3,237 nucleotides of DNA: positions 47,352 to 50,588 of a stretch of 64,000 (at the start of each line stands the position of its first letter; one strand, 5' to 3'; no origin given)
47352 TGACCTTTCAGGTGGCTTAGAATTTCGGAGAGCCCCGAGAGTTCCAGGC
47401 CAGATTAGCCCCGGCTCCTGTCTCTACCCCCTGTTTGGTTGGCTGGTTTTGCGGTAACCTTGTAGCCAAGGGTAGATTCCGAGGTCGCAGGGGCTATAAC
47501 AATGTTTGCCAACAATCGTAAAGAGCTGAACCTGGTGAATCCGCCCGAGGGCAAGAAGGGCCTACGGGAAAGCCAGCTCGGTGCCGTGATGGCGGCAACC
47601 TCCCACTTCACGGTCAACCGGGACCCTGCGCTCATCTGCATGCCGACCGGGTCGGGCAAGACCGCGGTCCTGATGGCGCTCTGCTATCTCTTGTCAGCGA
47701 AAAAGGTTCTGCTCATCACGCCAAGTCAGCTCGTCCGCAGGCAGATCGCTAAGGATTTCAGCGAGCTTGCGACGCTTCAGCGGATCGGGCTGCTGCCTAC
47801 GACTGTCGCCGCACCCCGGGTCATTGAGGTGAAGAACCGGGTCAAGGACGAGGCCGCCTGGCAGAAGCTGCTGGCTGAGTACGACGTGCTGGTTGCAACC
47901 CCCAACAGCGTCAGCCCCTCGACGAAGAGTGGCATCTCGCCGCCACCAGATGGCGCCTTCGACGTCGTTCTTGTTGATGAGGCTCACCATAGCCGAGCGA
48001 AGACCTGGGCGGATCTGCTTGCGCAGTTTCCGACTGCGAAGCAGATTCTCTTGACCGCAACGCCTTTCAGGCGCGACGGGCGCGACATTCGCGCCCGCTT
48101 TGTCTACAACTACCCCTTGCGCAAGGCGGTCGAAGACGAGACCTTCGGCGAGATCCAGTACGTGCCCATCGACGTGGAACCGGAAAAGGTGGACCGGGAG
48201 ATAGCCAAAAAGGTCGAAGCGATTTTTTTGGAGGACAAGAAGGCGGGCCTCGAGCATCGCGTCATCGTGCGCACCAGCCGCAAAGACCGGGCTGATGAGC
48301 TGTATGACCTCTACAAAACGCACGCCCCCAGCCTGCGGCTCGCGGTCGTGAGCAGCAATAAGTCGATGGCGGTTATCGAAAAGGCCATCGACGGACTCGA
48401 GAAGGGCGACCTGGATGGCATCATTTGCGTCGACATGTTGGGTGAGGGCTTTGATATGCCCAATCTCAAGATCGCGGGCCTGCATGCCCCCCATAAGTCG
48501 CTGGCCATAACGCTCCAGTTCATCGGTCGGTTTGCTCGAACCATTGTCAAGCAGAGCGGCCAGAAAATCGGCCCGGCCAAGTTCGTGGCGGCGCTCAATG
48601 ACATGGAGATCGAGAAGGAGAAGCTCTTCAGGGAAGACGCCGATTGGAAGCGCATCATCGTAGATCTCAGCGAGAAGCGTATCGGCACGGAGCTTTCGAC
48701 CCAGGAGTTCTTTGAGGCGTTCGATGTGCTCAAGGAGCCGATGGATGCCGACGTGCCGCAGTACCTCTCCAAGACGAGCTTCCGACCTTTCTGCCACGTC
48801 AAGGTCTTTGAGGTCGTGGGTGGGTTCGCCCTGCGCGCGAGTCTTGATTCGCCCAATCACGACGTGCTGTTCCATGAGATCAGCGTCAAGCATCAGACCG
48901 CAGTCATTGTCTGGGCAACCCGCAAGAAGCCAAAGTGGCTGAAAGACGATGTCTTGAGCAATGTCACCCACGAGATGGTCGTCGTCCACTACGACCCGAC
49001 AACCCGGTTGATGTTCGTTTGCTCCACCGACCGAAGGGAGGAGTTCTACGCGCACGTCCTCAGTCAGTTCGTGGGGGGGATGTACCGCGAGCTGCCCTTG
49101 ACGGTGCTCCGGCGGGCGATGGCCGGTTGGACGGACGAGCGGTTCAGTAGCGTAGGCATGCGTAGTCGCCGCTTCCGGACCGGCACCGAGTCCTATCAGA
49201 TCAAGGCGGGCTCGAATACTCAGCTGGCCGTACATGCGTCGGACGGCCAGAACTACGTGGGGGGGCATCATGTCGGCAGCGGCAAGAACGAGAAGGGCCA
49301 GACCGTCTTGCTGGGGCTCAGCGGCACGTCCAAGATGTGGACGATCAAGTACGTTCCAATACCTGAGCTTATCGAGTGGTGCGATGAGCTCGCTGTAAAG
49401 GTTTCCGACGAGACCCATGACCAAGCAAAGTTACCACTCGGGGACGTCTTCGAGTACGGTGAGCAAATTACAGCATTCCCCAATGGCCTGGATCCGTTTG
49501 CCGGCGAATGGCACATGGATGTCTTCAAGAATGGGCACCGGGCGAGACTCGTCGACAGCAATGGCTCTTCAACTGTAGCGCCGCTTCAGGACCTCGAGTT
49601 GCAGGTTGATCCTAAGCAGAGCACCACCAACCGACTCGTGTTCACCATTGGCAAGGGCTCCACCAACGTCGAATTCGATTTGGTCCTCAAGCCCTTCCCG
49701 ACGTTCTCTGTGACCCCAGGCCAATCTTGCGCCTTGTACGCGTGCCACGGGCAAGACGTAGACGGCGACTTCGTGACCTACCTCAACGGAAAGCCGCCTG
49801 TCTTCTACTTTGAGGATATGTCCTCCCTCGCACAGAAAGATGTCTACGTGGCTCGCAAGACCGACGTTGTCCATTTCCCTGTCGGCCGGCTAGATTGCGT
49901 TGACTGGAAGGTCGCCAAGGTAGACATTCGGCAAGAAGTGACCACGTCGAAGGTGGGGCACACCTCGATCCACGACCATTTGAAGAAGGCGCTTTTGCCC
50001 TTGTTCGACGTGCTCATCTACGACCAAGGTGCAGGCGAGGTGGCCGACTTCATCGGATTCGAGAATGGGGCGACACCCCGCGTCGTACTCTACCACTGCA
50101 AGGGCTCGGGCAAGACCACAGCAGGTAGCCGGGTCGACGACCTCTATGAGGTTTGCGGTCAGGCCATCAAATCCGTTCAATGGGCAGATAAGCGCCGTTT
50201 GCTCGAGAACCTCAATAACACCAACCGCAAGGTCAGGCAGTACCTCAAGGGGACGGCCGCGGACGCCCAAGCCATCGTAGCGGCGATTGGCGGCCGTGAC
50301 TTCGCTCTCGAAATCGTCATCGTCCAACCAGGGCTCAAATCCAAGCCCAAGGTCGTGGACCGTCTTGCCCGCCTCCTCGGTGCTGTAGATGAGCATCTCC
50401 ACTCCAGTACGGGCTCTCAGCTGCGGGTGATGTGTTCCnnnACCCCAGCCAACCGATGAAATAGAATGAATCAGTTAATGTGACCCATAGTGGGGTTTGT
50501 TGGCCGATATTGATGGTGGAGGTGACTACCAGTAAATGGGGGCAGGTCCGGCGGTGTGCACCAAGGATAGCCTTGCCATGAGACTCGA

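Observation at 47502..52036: SF2 DEAH helicase with C-terminal nuclease-like domain, followed by a GTPase with DUF697-like tail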

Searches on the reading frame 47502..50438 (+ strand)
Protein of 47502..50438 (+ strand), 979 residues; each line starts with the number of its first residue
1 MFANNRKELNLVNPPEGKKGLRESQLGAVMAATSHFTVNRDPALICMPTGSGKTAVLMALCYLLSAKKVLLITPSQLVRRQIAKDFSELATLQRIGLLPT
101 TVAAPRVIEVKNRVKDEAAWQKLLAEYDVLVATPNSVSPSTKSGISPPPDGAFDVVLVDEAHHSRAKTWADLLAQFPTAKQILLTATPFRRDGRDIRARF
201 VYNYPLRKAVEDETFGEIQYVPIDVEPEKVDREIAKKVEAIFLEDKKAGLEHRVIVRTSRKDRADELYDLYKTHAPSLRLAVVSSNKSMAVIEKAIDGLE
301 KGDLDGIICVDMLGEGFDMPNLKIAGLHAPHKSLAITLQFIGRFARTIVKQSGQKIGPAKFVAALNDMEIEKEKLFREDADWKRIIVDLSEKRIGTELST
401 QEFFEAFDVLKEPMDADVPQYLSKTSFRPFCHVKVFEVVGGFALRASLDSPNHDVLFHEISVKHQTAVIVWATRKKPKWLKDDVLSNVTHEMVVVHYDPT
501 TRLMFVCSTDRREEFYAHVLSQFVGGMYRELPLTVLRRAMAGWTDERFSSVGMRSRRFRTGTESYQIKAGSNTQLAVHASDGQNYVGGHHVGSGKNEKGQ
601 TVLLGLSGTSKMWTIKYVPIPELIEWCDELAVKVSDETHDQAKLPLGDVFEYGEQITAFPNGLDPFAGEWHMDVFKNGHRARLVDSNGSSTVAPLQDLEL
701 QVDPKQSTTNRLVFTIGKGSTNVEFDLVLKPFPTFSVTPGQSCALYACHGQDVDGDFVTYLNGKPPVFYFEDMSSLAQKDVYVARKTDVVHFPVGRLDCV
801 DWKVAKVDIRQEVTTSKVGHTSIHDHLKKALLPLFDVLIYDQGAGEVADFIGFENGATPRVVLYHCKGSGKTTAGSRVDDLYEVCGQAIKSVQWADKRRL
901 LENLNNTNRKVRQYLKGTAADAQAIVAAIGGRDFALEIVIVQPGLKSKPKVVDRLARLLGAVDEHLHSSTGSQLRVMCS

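Call 6: search_protein_families(library=pfam, proteins=[window:47502-50438:+], max_evalue=1)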
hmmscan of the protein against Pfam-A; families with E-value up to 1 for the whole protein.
window:47502-50438:+ (979 aa): 13 families
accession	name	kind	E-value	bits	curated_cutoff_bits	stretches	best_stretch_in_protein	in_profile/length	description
PF04851.21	ResIII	-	8.1e-25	88.1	22.5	1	20-190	3-164/164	Type III restriction enzyme, res subunit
PF00270.35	DEAD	-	7.4e-14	52.3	26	1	39-191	13-162/167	DEAD/DEAH box helicase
PF18766.7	SWI2_SNF2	-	1.8e-13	51.1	26.7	1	25-245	2-215/221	SWI2/SNF2 ATPase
PF00271.37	Helicase_C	-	4.7e-08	33.7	23.5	1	249-346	13-108/110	Helicase conserved C-terminal domain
PF00176.29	SNF2-rel_dom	-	3.1e-05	23.7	24.9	1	68-252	53-227/290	SNF2-related domain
PF13401.12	AAA_22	-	0.0031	18.3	27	1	44-188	9-124/130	AAA domain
PF13245.12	AAA_19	-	0.0031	18.1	25.1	1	37-184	8-122/134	AAA domain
PF13086.12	AAA_11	-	0.0076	16.5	27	0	116-163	182-224/257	AAA domain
PF13476.12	AAA_23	-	0.0088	17.1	27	1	43-67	22-46/201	AAA domain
PF25199.1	nSTAND_NTPase5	-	0.025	14.8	34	1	45-75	46-79/145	Novel STAND NTPase 5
PF02887.21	PK_C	-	0.12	13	28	1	28-83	2-55/114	Pyruvate kinase, alpha/beta domain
PF02463.25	SMC_N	-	0.16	11.8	40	1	43-69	27-56/220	RecF/RecN/SMC N terminal domain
PF03162.18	Y_phosphatase2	-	0.27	11.3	27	1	444-480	83-119/165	Tyrosine phosphatase family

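Call 7: search_protein_families(library=padloc, proteins=[window:47502-50438:+], max_evalue=1)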
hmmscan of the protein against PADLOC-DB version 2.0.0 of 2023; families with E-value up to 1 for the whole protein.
window:47502-50438:+ (979 aa): 17 families
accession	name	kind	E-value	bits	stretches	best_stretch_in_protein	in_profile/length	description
PDLC03047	REase_I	-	2e-12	43.7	2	21-196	344-499/1107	Type I restriction enzyme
PDLC02707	PbeA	-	9.3e-12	42.3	2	31-228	259-460/672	PbeA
PDLC03659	mREase_IV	-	3.7e-11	39.7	2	277-347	483-553/945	Type IV methyl-directed restriction enzyme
PDLC02704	PbeA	-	1.1e-08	32.1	2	15-241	250-482/682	PbeA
PDLC03658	mREase_IV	-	1.7e-08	30.7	1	152-347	335-545/953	Type IV methyl-directed restriction enzyme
PDLC03049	REase_I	-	9.1e-08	28.5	1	22-225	169-363/807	Type I restriction enzyme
PDLC02706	PbeA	-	6.9e-07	26.2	1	34-229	279-482/722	PbeA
PDLC01439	typeIV_DinG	-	2e-06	24.8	1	20-95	16-86/575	CAS-IV-A; associated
PDLC03648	REase_III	-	0.00021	17.5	1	155-258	135-234/871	Type III restriction enzyme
PDLC01252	Cas3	-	0.00035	18.1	1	44-198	3-163/324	CAS-I; effector_G3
PDLC02705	PbeA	-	0.006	12.8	1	291-354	564-627/691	PbeA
PDLC04140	mad8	-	0.0077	13.8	1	42-117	29-100/314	mads_8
PDLC01769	Cas3g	-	0.009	12.7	1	39-76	34-65/836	-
PDLC02703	PbeA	-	0.0093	12.6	1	240-363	499-615/626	PbeA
PDLC03040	REase_I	-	0.017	10.9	1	162-237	419-500/1029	Type I restriction enzyme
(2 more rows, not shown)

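Call 8: search_protein_families(library=ncbifam, proteins=[window:47502-50438:+], max_evalue=1)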
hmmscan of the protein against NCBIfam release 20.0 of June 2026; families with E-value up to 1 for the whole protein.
window:47502-50438:+ (979 aa): 19 families
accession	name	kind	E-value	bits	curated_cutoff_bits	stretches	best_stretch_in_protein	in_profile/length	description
NF046051.1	restrict_EcoAI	equivalog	2.1e-12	46.3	550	1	18-212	155-340/768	EcoAI/FtnUII family type I restriction enzme subunit R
NF053632.1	heli_RadD_YejH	equivalog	4.6e-10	38.4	720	2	21-81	3-63/573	DNA repair helicase RadD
TIGR04095.1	dnd_restrict_1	equivalog_domain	9.2e-08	31.5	600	2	35-238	19-229/451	DNA phosphorothioation system restriction enzyme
TIGR00348.1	hsdR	subfamily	3.7e-07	29.1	284.55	1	155-247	374-474/674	HsdR family type I site-specific deoxyribonuclease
NF008521.0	PRK11448.1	equivalog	5.3e-06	24.7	729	1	19-163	412-551/1123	type I restriction-modification system endonuclease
NF010337.0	PRK13766.1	equivalog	7.2e-06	24.4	610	1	38-164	28-144/781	Hef nuclease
NF003673.1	PRK05298.1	equivalog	5.6e-05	21.7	743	1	226-347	417-542/653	excinuclease ABC subunit UvrB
TIGR01054.1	rgy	equivalog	0.00013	19.6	471.7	1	45-159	100-207/1172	reverse gyrase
TIGR00631.1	uvrb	equivalog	0.00035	18.9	750.1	1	226-348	417-543/658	excinuclease ABC subunit UvrB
NF004072.0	PRK05580.2-4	equivalog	0.00053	18.4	1030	1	272-327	422-479/648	primosomal protein N'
NF045503.1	repair_heli_XPB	equivalog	0.0007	18.3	610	1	19-194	182-341/548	DNA repair helicase XPB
NF041063.1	DpdF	equivalog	0.007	15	550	1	35-162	152-280/813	protein DpdF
NF010338.0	PRK13767.1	equivalog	0.019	13.2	849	0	295-352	333-390/877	ATP-dependent helicase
TIGR00595.1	priA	equivalog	0.05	12.2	230.35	0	274-329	284-341/509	replication restart helicase PriA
TIGR00643.1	recG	equivalog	0.087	11.5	659.4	1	49-112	265-332/629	ATP-dependent DNA helicase RecG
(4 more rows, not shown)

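Call 10: find_homologous_proteins(query=window:47502-50438:+)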
Query window:47502-50438:+ (979 aa): 2688 proteins with E <= 0.001 among 8000 candidates; the best 120 are listed.
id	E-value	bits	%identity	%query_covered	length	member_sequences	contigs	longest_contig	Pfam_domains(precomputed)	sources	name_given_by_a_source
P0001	0.0e+0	2242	100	100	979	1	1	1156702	PF00270.36,PF00176.30,PF18766.8,PF00271.38,PF04851.22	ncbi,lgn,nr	ncbi:DEAD/DEAH box helicase family protein [bacterium]|nr:DEAD/DEAH box helicase family protein [bac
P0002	0.0e+0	1919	85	100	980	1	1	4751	PF00270.36,PF18766.8,PF00271.38,PF04851.22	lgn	-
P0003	0.0e+0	1563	70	100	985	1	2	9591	PF00270.36,PF18766.8,PF00271.38,PF04851.22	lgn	-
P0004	4.0e-287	973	47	100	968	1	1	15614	PF00270.36,PF00176.30,PF18766.8,PF00271.38,PF04851.22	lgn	-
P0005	8.2e-284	962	47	100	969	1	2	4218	PF00270.36,PF18766.8,PF00271.38,PF04851.22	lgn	-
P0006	6.7e-269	913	47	100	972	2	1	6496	PF00270.36,PF18766.8,PF00271.38,PF04851.22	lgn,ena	-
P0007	3.6e-239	815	42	100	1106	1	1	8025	PF00270.36,PF18766.8,PF00271.38,PF04851.22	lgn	-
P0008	7.8e-229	780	42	98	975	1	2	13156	PF00270.36,PF18766.8,PF00271.38,PF04851.22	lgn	-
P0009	4.0e-217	742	41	98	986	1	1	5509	PF00270.36,PF00271.38,PF04851.22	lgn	-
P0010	7.8e-214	731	40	100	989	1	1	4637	PF00270.36,PF00271.38,PF04851.22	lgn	-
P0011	1.6e-212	726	39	100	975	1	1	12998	PF00270.36,PF18766.8,PF00271.38,PF04851.22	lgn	-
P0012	9.0e-212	724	40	98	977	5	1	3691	PF00270.36,PF18766.8,PF00271.38,PF04851.22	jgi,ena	jgi:superfamily II DNA or RNA helicase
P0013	1.5e-211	723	39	100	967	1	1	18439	PF00270.36,PF18766.8,PF00271.38,PF04851.22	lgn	-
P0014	6.8e-210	718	39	100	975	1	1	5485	PF00270.36,PF18766.8,PF00271.38,PF04851.22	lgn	-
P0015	9.8e-210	717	40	98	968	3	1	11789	PF00270.36,PF18766.8,PF00271.38,PF04851.22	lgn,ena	-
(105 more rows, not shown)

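Call 12: search_solved_structures(query=window:47502-50438:+, max_evalue=0.01)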
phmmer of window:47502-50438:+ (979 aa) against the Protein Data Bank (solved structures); distinct sequences matched with E-value up to 0.01: 7.
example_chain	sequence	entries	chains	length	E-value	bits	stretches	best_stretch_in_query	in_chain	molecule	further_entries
7clg_A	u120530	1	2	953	8.9e-09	37.2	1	149-346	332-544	Putative helicase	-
3h1t_A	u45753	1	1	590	2e-07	32.7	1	142-214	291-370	Type I site-specific restriction-modification system, R (Restriction) subunit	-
2z0m_A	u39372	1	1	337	4.2e-06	28.3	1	43-347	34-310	337aa long hypothetical ATP-dependent RNA helicase deaD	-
6jde_B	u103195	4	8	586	6.9e-05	24.3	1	21-84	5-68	Putative DNA repair helicase RadD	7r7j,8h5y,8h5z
6p66_A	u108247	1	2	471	0.0032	18.8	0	150-245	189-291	DNA repair protein RAD25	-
2fwr_A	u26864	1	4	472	0.0033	18.7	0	150-246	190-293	DNA repair protein RAD25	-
1wp9_A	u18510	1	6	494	0.0034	18.7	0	42-164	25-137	ATP-dependent RNA helicase, putative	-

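Call 21: find_related_loci(query=A1, collection=genome_contigs, flank=10000)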
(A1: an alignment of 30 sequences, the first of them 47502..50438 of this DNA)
Query A1 (979 aa) in genome_contigs; peptide patterns used: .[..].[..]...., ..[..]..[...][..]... (x = any residue, [..] = any of these).
600 stretches matched a pattern (row limit reached: there are more); 577 encode a relative of the query (tblastn E <= 1e-3); the best 80 are kept; 80 distinct loci.
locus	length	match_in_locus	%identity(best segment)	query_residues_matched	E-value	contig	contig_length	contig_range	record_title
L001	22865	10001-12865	38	18-979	0e+0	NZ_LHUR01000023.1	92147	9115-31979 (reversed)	Clostridium homopropionicum DSM 5847 CLHOM_contig000034, whole genome shotgun sequence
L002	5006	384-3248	38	18-979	0e+0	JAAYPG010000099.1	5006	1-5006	MAG: Clostridiales bacterium isolate AS22ysBPME_171 65871_AS22, whole genome shotgun sequence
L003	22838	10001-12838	38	19-979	0e+0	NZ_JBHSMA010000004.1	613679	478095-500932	Larkinella bovis strain KACC 14040 spades_K_17_127_4, whole genome shotgun sequence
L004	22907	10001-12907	38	2-979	0e+0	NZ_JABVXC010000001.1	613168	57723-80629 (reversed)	Onishia taeanensis strain As1101 NODE_1_length_613168_cov_41.5098, whole genome shotgun sequence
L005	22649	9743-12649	37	2-979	0e+0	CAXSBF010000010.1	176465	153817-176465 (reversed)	MAG: uncultured Pyrinomonadaceae bacterium isolate private_X16_metawrap_bin.8 genome assembly, contig: private_X16_metaw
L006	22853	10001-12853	37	20-979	0e+0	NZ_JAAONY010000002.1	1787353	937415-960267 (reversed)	Pseudoteredinibacter isoporae strain LMG 25246 NODE_2_length_1787353_cov_44.370431, whole genome shotgun sequence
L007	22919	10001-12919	37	2-979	0e+0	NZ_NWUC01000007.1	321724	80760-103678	Pararhizobium haloflavum strain XC0140 NODE_7_length_321724_cov_135.759, whole genome shotgun sequence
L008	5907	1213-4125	38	1-979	0e+0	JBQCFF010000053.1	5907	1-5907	MAG: Devosia sp. isolate bin173 k141_4518225, whole genome shotgun sequence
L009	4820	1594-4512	37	2-979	0e+0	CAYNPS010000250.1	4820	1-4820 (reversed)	MAG TPA_asm: uncultured Terriglobales bacterium isolate SRP272529_co1_157 genome assembly, contig: NODE_36520_length_482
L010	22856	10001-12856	38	20-979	0e+0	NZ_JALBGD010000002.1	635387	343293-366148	Stappia sp. WLB 29 Scaffold2, whole genome shotgun sequence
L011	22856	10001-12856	38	20-979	0e+0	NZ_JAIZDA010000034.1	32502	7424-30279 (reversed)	Novosphingobium sp. FKTRR1 Scaffold33_1, whole genome shotgun sequence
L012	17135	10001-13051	34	2-979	0e+0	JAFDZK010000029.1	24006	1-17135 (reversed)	MAG: Bacteroidetes bacterium isolate SZAS-82 LIN-413__29__length-24006, whole genome shotgun sequence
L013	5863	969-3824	35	20-979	0e+0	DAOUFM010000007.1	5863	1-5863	MAG TPA_asm: Anaerolineaceae bacterium isolate R115_23 k127_121805, whole genome shotgun sequence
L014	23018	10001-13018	36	18-979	0e+0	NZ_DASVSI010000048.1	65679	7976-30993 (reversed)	MAG: Hymenobacter sp. isolate SMAG_U3258 k141_15297, whole genome shotgun sequence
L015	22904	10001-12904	37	2-979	0e+0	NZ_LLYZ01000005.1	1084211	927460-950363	Chryseobacterium aquaticum strain KCTC 12483 Contig05, whole genome shotgun sequence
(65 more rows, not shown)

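Call 28: find_encoding_contigs(protein=P0002, flank=10000, max_places=4)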
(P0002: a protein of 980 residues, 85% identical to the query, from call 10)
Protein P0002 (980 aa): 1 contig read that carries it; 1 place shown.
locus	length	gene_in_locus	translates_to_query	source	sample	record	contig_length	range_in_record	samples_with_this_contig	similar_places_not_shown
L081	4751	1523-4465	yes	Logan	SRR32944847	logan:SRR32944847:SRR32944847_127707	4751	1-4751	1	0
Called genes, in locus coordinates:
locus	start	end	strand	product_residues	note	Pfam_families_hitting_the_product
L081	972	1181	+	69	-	-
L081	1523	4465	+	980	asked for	PF00270:DEAD, PF04851:ResIII, PF18766:SWI2_SNF2, PF00271:Helicase_C (weak)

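Call 29: find_encoding_contigs(protein=P0003, flank=10000, max_places=4)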
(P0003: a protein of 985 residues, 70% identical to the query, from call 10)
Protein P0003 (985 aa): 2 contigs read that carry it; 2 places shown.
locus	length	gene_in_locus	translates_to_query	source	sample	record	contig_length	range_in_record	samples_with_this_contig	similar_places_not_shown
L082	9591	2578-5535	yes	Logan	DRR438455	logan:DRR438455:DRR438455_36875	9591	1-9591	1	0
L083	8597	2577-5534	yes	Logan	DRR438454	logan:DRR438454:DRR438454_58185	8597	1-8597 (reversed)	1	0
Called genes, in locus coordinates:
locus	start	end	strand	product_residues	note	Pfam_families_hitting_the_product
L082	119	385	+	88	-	PF04365:BrnT_toxin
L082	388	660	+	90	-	-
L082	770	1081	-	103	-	-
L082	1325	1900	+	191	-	-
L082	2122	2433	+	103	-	PF13031:DUF3892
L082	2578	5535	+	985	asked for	PF00270:DEAD, PF04851:ResIII, PF18766:SWI2_SNF2, PF00271:Helicase_C (weak)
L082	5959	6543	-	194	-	PF01872:RibD_C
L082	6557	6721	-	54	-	-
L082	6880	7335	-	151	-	PF08327:AHSA1 (weak)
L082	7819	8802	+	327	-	PF00296:Bac_luciferase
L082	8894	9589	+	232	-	?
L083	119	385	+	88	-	PF04365:BrnT_toxin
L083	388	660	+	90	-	-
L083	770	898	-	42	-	-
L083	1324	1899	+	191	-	-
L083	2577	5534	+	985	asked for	PF00270:DEAD, PF04851:ResIII, PF18766:SWI2_SNF2, PF00271:Helicase_C (weak)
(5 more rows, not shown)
